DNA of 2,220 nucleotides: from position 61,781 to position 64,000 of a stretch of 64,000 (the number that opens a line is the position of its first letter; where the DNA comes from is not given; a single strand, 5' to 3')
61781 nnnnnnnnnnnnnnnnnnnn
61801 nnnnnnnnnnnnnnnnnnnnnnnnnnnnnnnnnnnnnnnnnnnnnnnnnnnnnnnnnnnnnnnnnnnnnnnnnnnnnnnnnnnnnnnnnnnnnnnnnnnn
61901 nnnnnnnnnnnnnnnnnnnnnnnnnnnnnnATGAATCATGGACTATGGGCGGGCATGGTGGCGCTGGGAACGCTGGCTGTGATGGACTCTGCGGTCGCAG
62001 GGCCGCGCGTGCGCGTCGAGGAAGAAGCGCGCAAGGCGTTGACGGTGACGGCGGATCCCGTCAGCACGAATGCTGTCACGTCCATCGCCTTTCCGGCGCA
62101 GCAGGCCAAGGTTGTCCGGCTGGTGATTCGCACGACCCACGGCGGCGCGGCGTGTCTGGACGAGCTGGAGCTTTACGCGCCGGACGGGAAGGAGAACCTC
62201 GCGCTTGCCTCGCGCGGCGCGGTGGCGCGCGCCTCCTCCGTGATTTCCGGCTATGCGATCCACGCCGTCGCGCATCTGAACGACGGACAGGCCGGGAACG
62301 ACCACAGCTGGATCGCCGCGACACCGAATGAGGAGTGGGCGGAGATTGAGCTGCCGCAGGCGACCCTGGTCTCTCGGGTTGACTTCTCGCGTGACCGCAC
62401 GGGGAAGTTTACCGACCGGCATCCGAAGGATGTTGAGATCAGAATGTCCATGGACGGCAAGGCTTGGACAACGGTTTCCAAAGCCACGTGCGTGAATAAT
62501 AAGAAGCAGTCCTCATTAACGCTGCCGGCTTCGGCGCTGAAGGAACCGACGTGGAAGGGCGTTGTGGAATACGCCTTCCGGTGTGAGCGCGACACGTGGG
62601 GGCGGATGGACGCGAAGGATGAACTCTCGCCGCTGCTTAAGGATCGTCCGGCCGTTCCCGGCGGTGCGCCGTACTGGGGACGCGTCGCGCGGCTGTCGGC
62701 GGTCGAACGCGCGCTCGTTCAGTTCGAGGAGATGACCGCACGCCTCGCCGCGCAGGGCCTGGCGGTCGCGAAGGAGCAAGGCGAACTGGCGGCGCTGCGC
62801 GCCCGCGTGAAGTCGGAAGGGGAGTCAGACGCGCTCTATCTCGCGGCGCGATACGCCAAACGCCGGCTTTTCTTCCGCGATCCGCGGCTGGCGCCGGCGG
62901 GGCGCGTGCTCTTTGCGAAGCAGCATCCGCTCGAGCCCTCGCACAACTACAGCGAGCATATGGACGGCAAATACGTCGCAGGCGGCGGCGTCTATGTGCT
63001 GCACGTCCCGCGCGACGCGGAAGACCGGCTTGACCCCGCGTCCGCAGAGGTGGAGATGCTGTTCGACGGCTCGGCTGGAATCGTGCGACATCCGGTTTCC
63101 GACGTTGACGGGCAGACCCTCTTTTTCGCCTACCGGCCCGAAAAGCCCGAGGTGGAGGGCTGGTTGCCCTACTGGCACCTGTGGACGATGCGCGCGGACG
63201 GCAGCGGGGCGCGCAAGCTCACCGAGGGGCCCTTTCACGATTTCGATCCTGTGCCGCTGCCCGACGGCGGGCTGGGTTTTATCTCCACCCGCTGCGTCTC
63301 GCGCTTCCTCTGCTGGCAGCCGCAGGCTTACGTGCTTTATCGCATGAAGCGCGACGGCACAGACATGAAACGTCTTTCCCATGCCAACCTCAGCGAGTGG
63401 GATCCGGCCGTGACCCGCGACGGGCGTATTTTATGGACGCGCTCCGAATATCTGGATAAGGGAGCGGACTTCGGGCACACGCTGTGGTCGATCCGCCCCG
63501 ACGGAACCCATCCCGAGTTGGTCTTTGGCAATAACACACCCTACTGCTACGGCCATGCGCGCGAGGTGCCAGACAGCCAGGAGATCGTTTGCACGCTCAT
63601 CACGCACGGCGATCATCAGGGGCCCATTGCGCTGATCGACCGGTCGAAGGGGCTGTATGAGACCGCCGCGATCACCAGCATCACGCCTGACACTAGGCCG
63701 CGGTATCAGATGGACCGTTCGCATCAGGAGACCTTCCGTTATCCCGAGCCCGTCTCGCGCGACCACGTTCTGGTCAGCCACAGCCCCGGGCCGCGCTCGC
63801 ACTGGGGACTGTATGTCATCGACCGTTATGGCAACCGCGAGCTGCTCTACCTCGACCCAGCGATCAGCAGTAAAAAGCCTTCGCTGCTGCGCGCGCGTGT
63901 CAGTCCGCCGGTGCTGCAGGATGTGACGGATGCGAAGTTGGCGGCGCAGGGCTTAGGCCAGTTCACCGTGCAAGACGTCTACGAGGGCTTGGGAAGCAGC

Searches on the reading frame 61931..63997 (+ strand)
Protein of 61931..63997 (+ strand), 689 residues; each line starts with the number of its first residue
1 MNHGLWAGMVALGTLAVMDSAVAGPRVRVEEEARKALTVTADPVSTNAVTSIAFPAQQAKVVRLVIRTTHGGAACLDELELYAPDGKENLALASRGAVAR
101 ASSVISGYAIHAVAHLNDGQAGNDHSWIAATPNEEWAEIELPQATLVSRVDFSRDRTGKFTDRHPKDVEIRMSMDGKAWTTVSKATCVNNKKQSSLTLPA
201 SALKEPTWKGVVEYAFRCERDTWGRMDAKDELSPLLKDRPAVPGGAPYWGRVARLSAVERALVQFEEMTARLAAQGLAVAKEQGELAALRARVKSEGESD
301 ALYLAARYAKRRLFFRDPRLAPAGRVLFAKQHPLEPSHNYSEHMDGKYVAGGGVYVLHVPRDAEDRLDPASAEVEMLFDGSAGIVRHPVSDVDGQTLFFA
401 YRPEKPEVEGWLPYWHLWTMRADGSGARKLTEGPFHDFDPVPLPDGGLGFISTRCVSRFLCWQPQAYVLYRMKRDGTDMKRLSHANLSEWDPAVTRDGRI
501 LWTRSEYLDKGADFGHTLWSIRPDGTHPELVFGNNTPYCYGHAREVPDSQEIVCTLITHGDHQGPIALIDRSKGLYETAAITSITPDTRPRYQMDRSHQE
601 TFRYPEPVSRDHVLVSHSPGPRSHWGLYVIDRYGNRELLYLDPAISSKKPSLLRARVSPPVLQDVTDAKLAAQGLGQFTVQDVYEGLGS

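Call 11: search_protein_families(library=pfam, proteins=[window:61931-63997:+], max_evalue=1)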
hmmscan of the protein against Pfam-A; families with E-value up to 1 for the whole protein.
window:61931-63997:+ (689 aa): 2 families
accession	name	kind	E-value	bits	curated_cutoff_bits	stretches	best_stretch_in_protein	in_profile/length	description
PF00754.31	F5_F8_type_C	-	3.3e-10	40.6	28.2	1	100-193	3-94/127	F5/8 type C domain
PF22633.2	F5_F8_type_C_2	-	1.1e-06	29.5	27.8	1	116-198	2-81/91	NedA-like, galactose-binding domain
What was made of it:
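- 61931..64000 (+): Paralogue: signal peptide, F5/8 type C module and an HZS-alpha-like propeller. It runs off the window end. Pfam F5_F8_type_C (call 11).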
